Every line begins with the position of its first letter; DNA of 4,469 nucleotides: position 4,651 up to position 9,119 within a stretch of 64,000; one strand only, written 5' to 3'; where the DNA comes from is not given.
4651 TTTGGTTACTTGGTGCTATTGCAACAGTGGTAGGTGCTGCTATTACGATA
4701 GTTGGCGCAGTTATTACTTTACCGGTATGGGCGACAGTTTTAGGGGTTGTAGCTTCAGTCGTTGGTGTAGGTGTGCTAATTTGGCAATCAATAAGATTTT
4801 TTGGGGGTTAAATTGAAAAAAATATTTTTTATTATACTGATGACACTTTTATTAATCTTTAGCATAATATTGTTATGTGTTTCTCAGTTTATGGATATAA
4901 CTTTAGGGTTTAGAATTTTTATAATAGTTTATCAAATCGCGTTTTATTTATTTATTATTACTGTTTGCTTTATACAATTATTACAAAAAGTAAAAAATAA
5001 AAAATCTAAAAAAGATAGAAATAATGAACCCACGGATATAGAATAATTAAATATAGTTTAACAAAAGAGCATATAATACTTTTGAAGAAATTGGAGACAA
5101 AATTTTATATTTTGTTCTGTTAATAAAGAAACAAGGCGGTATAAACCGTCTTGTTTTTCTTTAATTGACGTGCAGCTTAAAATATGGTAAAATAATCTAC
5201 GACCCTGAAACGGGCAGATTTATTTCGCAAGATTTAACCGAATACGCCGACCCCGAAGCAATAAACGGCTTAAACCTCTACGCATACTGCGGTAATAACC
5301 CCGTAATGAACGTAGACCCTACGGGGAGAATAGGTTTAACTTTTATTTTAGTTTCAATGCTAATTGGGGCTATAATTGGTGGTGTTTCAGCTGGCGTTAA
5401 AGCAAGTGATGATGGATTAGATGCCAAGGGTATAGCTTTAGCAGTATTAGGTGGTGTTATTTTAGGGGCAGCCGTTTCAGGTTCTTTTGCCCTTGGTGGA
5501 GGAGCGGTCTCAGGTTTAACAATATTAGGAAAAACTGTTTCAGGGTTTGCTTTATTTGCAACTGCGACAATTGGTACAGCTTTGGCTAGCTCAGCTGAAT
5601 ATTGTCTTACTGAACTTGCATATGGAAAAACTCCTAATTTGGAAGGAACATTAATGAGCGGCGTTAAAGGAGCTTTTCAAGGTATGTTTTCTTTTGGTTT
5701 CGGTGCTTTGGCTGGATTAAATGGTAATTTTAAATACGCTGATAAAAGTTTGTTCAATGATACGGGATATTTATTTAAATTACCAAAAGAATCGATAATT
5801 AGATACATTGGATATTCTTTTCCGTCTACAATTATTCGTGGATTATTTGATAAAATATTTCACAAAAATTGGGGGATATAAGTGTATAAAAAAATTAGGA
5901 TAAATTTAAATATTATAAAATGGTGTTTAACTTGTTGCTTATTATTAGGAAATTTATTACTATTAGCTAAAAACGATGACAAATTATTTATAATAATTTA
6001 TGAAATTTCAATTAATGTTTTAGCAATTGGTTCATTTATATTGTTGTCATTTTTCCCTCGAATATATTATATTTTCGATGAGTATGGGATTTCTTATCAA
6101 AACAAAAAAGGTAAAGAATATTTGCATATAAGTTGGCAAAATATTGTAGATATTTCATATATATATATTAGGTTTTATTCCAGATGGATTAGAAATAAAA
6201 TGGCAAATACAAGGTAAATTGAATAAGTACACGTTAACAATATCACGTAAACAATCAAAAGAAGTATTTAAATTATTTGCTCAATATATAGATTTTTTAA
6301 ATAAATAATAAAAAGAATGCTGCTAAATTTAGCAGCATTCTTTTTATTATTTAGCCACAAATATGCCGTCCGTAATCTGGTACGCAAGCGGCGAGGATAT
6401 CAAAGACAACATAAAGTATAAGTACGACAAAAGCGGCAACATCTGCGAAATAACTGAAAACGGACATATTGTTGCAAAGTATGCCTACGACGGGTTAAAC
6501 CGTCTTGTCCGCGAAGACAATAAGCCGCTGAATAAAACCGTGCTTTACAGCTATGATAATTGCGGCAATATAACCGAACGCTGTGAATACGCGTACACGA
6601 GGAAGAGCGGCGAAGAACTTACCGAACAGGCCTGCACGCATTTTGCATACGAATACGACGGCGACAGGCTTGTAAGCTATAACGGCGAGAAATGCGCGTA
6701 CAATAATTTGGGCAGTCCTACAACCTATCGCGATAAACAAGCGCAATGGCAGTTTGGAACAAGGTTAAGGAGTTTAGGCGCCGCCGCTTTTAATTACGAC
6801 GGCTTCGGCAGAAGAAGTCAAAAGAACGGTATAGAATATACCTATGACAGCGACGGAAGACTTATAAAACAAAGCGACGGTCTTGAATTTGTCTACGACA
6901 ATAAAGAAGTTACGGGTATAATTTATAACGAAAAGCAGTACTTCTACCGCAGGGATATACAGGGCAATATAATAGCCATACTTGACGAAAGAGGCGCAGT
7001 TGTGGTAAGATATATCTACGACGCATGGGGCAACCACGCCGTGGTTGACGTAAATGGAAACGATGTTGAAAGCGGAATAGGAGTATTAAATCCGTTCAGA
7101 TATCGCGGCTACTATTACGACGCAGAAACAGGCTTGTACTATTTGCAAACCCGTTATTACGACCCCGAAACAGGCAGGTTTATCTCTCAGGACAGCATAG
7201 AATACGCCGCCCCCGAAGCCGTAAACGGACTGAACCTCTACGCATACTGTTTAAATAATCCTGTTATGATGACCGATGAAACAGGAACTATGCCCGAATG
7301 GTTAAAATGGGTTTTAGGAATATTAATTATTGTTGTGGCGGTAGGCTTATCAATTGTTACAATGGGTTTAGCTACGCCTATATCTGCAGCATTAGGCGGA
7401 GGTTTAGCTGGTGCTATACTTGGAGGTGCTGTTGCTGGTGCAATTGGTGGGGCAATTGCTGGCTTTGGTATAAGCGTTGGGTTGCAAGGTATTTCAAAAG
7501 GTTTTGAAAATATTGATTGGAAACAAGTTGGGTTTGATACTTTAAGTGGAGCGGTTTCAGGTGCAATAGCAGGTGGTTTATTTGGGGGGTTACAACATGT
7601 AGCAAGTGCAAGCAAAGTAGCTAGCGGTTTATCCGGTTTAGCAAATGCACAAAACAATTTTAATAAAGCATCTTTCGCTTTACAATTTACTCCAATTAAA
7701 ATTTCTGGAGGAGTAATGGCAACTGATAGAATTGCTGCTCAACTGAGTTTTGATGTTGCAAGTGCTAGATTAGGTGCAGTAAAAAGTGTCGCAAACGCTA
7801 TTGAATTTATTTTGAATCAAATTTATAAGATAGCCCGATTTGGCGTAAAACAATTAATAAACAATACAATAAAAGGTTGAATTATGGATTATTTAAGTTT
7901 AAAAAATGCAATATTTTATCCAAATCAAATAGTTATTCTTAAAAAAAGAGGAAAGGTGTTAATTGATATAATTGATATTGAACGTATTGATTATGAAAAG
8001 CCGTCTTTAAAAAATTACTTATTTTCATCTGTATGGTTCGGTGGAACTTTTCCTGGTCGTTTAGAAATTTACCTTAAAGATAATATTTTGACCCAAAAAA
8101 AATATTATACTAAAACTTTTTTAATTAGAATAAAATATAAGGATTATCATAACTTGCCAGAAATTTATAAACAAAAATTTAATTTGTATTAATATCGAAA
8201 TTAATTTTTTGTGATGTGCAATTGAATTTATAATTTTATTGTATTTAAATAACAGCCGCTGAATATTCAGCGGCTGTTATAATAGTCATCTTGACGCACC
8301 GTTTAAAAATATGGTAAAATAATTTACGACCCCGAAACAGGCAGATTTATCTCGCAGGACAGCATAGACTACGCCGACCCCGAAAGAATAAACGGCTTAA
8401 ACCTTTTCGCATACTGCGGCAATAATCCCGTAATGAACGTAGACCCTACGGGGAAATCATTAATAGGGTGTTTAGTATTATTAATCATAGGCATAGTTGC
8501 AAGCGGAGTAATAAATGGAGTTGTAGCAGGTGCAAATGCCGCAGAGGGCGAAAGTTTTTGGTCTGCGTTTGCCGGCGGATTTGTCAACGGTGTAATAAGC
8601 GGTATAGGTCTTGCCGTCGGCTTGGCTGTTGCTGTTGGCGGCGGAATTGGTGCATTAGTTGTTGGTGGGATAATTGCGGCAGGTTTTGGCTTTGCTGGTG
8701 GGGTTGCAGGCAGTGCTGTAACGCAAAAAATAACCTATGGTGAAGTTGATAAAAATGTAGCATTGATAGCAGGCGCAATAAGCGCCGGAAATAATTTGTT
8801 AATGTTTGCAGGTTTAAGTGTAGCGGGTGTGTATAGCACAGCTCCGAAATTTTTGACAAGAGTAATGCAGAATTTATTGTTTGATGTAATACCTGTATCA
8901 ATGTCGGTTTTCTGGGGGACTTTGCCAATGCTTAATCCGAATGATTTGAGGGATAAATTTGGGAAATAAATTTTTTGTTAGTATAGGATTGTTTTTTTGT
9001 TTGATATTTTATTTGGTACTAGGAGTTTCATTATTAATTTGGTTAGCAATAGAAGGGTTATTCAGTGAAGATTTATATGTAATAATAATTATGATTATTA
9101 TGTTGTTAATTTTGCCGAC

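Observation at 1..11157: RHS polymorphic-toxin locus with five stacked orphan toxin/immunity modules wedged against tRNA-Arg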

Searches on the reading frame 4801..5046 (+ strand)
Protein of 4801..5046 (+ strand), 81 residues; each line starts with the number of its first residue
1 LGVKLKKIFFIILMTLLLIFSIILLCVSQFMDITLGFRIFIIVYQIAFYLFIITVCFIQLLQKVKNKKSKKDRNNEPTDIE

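Call 5: search_protein_families(library=pfam, proteins=[window:4801-5046:+], max_evalue=0.01)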
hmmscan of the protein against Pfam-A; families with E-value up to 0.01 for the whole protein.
window:4801-5046:+ (81 aa): 1 family
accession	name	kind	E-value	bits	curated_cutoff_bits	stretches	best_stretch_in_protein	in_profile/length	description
PF14296.11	O-ag_pol_Wzy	-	0.0085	15.3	26.6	1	9-66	23-75/468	O-antigen polysaccharide polymerase Wzy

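Call 7: search_protein_families(library=ncbifam, proteins=[window:4801-5046:+], max_evalue=0.01)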
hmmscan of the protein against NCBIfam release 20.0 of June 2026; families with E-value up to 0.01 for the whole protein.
window:4801-5046:+ (81 aa): 1 family
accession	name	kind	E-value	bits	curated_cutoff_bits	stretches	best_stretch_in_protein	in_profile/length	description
NF046000.1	MAG1210_fam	subfamily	0.0066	15.1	275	1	5-76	64-134/550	MAG1210 family protein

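Call 9: find_encoding_contigs(protein=window:4801-5046:+, flank=10000, max_places=10)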
Protein window:4801-5046:+ (81 aa): no gene with exactly this product is on record in the collection.

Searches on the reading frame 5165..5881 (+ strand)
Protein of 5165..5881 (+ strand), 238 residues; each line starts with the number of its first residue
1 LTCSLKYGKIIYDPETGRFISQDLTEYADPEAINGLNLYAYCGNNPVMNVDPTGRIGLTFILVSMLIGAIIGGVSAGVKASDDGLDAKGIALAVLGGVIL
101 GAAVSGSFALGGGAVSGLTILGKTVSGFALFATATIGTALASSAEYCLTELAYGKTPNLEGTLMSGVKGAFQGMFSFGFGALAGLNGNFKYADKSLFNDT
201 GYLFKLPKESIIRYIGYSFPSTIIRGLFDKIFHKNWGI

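Call 5: search_protein_families(library=pfam, proteins=[window:5165-5881:+], max_evalue=0.01)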
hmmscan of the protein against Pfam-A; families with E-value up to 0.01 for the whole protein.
window:5165-5881:+ (238 aa): 0 families

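Call 7: search_protein_families(library=ncbifam, proteins=[window:5165-5881:+], max_evalue=0.01)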
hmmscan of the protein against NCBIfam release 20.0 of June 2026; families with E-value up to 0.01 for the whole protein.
window:5165-5881:+ (238 aa): 1 family
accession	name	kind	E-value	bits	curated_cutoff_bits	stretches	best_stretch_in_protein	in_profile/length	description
TIGR03696.1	Rhs_assc_core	domain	3e-13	50.1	32.5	1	6-54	32-75/76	RHS repeat-associated core domain-containing protein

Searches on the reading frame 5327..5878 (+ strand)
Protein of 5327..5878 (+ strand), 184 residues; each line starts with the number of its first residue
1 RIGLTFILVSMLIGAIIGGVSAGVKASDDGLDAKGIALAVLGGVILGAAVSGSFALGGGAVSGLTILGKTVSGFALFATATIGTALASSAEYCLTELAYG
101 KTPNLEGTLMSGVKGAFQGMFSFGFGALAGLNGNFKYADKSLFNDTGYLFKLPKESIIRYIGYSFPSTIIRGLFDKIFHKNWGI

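Call 26: search_protein_families(library=pfam, proteins=[window:5327-5878:+], max_evalue=1)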
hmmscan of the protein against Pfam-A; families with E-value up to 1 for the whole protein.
window:5327-5878:+ (184 aa): 0 families

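Call 27: search_protein_families(library=phrogs, proteins=[window:5327-5878:+], max_evalue=0.1)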
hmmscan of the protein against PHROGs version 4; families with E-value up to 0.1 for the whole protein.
window:5327-5878:+ (184 aa): 0 families

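Call 32: find_homologous_proteins(query=window:5327-5878:+, max_evalue=0.001)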
Query window:5327-5878:+ (184 aa): 4 proteins with E <= 0.001 among 2992 candidates.
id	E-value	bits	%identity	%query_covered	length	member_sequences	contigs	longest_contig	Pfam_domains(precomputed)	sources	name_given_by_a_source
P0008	6.7e-108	376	99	100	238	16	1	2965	-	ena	-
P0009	8.2e-61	223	67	96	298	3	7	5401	PF25023.2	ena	-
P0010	1.1e-49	187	58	96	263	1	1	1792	PF25023.2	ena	-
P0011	6.6e-38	148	100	48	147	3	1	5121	-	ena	-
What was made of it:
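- CT1 was never found on a full-length protein (call 32).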

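Call 34: find_encoding_contigs(protein=P0009, flank=10000, max_places=6)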
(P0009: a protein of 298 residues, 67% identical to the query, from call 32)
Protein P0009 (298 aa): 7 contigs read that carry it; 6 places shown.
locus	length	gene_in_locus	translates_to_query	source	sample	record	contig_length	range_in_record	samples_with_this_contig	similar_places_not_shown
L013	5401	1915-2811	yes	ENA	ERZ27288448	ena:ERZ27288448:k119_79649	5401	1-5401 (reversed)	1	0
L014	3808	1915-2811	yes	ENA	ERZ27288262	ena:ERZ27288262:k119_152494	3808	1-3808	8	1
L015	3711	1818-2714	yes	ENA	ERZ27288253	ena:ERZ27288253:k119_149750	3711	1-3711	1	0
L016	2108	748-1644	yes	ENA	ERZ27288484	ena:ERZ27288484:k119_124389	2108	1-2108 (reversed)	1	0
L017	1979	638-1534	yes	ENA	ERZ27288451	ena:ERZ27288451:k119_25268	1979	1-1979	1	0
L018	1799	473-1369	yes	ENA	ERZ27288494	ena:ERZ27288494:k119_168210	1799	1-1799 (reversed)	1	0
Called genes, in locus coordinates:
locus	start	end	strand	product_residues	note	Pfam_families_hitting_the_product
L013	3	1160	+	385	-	?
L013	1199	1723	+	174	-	-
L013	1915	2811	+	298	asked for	PF25023:TEN_YD-shell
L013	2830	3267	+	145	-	-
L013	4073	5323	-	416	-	PF14659:Phage_int_SAM_3, PF22022:Phage_int_M (weak)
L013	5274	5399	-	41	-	?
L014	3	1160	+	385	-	?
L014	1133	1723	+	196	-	-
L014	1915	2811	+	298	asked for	PF25023:TEN_YD-shell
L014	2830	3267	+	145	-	-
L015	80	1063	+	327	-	PF25023:TEN_YD-shell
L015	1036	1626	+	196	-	-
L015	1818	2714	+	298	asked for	PF25023:TEN_YD-shell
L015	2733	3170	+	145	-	-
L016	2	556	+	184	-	?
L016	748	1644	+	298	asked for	PF25023:TEN_YD-shell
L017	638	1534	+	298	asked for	PF25023:TEN_YD-shell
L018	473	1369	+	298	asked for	PF25023:TEN_YD-shell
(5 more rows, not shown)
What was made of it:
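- L013's array is followed by a phage-type integrase (call 34).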

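Call 69: search_solved_structures(query=window:5327-5878:+, max_evalue=5)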
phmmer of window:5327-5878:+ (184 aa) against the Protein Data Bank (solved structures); distinct sequences matched with E-value up to 5: 0.

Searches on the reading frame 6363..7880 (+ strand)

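Call 5: search_protein_families(library=pfam, proteins=[window:6363-7880:+], max_evalue=0.01)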
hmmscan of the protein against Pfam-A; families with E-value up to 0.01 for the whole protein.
window:6363-7880:+ (505 aa): 2 families
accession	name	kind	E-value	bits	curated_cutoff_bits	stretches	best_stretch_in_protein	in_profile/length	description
PF05593.20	RHS_repeat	-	1.9e-14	54.1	22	0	42-72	1-30/38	RHS Repeat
PF17780.6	OCRE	-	0.0067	16.9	24.7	1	249-277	12-42/52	OCRE domain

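Call 7: search_protein_families(library=ncbifam, proteins=[window:6363-7880:+], max_evalue=0.01)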
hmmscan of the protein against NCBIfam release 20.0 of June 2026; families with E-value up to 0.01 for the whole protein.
window:6363-7880:+ (505 aa): 3 families
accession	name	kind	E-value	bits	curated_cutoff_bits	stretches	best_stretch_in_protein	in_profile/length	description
TIGR03696.1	Rhs_assc_core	domain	9.3e-25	86.9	32.5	1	219-308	1-75/76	RHS repeat-associated core domain-containing protein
NF041261.1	RHS_core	equivalog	1.3e-16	59.7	2000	1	189-308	1154-1260/1261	RHS element core protein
TIGR01643.1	YD_repeat_2x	repeat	1.7e-05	25.1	15.8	0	21-51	1-31/42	YD repeat-containing protein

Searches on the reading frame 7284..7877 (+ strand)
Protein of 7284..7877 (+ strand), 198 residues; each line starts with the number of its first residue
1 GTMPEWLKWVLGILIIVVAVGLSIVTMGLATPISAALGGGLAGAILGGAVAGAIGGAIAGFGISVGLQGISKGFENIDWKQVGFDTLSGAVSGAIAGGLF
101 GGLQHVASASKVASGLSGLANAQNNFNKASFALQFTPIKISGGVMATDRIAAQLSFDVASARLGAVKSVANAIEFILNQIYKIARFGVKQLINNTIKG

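Call 26: search_protein_families(library=pfam, proteins=[window:7284-7877:+], max_evalue=1)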
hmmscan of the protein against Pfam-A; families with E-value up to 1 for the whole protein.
window:7284-7877:+ (198 aa): 1 family
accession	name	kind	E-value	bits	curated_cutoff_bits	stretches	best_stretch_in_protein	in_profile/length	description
PF14155.11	DUF4307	-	0.37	11.1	27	0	50-89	5-45/111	Domain of unknown function (DUF4307)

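Call 27: search_protein_families(library=phrogs, proteins=[window:7284-7877:+], max_evalue=0.1)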
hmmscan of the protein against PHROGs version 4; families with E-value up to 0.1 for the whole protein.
window:7284-7877:+ (198 aa): 2 families
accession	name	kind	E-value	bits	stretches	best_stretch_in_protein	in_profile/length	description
phrog_16894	-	unknown function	0.0046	18.1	0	13-56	20-59/61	-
phrog_342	-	head and packaging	0.028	13.4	1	28-124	325-416/1235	internal virion protein with endolysin domain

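Call 70: search_solved_structures(query=window:7284-7877:+, max_evalue=5)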
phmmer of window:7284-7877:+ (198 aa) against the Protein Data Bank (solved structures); distinct sequences matched with E-value up to 5: 10.
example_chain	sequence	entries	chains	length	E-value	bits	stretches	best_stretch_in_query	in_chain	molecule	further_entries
3wlu_A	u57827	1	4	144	0.38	13.7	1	91-146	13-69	Galectin-9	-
3lsd_A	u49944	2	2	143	0.38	13.7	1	91-146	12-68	Galectin-9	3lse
2eak_A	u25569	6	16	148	0.38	13.7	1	91-146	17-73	Galectin-9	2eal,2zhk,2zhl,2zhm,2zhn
2yy1_A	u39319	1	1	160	0.52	13.3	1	90-146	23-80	Galectin-9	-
2d6o_X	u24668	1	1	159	0.59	13.1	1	92-146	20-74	lectin, galactose binding, soluble 9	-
2d6k_A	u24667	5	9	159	0.59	13.1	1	92-146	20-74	lectin, galactose binding, soluble 9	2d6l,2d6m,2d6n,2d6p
3zvs_A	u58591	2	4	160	1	12.3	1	122-174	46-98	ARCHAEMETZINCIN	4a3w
4axq_A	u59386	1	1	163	1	12.3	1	122-174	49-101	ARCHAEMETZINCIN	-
3wv6_A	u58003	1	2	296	1.5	11.8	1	91-145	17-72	Galectin-9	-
9fmg_D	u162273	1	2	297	1.9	11.4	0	45-127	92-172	Nitrogenase iron protein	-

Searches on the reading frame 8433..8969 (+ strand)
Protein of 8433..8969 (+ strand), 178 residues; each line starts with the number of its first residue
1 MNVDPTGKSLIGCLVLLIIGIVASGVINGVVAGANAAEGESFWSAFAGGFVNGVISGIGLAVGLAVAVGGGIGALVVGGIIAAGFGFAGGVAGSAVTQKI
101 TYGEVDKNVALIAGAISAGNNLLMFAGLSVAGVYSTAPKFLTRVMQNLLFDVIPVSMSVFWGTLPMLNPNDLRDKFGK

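Call 5: search_protein_families(library=pfam, proteins=[window:8433-8969:+], max_evalue=0.01)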
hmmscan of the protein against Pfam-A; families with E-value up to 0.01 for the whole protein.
window:8433-8969:+ (178 aa): 0 families

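Call 7: search_protein_families(library=ncbifam, proteins=[window:8433-8969:+], max_evalue=0.01)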
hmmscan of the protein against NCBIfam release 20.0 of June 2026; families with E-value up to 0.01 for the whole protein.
window:8433-8969:+ (178 aa): 0 families

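Call 26: search_protein_families(library=pfam, proteins=[window:8454-8966:+], max_evalue=1)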
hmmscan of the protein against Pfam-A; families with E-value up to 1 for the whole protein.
window:8454-8966:+ (171 aa): 1 family
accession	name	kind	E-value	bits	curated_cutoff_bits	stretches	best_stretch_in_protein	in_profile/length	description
PF14257.11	DUF4349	-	0.66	9.7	27.7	1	27-77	160-210/213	Domain of unknown function (DUF4349)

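Call 27: search_protein_families(library=phrogs, proteins=[window:8454-8966:+], max_evalue=0.1)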
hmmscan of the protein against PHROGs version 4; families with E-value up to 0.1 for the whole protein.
window:8454-8966:+ (171 aa): 0 families

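Call 71: search_solved_structures(query=window:8454-8966:+, max_evalue=5)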
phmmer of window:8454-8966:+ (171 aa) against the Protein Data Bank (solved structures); distinct sequences matched with E-value up to 5: 4.
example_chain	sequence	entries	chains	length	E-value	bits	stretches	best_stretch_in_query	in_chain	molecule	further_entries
9kpq_A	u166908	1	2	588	0.26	14.3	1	101-161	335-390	1-deoxy-D-xylulose-5-phosphate synthase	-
4yhs_A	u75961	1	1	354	0.27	14.3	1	57-125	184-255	Monosaccharide ABC transporter substrate-binding protein, CUT2 family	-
3sim_A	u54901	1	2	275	0.3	14.1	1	98-154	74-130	Protein, Family 18 Chitinase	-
3df7_A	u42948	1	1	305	0.38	13.8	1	28-131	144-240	Putative ATP-grasp superfamily protein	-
